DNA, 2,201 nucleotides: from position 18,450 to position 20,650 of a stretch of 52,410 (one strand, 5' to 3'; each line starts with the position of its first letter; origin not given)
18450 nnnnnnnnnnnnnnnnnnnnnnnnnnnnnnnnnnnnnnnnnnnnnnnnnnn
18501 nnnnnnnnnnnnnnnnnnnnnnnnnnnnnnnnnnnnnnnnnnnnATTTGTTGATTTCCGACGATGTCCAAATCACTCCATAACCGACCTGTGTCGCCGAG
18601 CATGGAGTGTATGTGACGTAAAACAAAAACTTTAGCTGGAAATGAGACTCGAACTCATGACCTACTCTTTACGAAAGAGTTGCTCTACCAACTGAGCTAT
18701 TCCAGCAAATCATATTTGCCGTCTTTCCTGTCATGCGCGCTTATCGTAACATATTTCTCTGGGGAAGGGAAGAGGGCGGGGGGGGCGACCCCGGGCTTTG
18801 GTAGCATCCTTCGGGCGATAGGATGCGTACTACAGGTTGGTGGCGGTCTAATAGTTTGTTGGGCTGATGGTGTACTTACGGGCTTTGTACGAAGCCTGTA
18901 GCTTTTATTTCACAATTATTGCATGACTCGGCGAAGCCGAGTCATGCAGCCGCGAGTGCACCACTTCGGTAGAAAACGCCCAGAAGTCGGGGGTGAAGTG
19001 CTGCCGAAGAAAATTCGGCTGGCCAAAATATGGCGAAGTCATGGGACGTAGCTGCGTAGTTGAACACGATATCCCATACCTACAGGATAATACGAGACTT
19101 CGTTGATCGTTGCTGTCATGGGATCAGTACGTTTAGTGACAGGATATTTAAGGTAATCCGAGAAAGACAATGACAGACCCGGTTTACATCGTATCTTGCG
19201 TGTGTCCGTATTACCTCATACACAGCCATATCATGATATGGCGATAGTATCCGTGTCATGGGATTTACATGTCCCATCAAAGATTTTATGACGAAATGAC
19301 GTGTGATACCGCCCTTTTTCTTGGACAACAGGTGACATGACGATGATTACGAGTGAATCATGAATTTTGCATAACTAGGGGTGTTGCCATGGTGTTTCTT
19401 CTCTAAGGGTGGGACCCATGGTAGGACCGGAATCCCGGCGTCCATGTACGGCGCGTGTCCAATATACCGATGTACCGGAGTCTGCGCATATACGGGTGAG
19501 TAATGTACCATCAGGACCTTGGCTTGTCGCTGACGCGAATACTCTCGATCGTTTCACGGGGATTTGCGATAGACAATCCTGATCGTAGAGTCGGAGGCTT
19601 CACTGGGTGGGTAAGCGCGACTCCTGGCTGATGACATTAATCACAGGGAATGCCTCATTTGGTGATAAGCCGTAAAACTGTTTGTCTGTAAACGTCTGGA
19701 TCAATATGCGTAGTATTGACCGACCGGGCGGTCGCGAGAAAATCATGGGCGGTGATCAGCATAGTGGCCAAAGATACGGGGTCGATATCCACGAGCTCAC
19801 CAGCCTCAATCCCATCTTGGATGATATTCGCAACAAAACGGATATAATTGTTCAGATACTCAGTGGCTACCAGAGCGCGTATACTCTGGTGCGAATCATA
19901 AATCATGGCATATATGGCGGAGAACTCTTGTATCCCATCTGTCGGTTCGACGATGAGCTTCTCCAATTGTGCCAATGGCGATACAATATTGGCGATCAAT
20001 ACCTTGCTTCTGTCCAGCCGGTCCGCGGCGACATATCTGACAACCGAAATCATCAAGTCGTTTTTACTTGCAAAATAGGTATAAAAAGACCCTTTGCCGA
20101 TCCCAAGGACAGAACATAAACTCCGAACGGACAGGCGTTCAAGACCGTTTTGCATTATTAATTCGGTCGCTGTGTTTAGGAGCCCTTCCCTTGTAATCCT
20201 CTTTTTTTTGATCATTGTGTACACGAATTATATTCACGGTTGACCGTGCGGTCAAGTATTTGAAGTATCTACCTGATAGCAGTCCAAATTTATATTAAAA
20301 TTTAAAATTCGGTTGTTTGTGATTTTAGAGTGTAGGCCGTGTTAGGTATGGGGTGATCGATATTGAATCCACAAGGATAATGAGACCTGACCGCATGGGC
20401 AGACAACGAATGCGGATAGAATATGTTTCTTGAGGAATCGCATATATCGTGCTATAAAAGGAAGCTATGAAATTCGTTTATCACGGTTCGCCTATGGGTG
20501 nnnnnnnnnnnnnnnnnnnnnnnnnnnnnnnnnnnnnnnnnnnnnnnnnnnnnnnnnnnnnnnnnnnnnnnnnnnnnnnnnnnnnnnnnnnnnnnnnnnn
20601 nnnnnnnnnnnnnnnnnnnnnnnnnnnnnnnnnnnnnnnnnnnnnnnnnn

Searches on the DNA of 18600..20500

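Call 59: search_rna_families(source=window, start=18600, end=20500, threshold=evalue, max_evalue=5, show_alignments=2)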
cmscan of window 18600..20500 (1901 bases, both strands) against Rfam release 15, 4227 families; matches with E-value up to 5: 4.
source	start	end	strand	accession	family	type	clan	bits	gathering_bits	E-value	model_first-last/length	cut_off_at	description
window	18634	18706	-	RF00005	tRNA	Gene; tRNA;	CL00001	71.9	29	2.8e-15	1-71/71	no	tRNA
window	18961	19020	-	RF02843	RefA5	Gene; antisense;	-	19.2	91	0.84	1-68/68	no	Enterococcus sRNA A5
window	18762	18804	+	RF02040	HOTTIP_1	Gene; lncRNA;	-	17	50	1.2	1-57/57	no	HOXA transcript at the distal tip, conserved region 1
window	18620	18643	+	RF02248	Six3os1_3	Gene; lncRNA;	-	12.2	40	4.6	52-75/75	no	Six3os1 conserved region 3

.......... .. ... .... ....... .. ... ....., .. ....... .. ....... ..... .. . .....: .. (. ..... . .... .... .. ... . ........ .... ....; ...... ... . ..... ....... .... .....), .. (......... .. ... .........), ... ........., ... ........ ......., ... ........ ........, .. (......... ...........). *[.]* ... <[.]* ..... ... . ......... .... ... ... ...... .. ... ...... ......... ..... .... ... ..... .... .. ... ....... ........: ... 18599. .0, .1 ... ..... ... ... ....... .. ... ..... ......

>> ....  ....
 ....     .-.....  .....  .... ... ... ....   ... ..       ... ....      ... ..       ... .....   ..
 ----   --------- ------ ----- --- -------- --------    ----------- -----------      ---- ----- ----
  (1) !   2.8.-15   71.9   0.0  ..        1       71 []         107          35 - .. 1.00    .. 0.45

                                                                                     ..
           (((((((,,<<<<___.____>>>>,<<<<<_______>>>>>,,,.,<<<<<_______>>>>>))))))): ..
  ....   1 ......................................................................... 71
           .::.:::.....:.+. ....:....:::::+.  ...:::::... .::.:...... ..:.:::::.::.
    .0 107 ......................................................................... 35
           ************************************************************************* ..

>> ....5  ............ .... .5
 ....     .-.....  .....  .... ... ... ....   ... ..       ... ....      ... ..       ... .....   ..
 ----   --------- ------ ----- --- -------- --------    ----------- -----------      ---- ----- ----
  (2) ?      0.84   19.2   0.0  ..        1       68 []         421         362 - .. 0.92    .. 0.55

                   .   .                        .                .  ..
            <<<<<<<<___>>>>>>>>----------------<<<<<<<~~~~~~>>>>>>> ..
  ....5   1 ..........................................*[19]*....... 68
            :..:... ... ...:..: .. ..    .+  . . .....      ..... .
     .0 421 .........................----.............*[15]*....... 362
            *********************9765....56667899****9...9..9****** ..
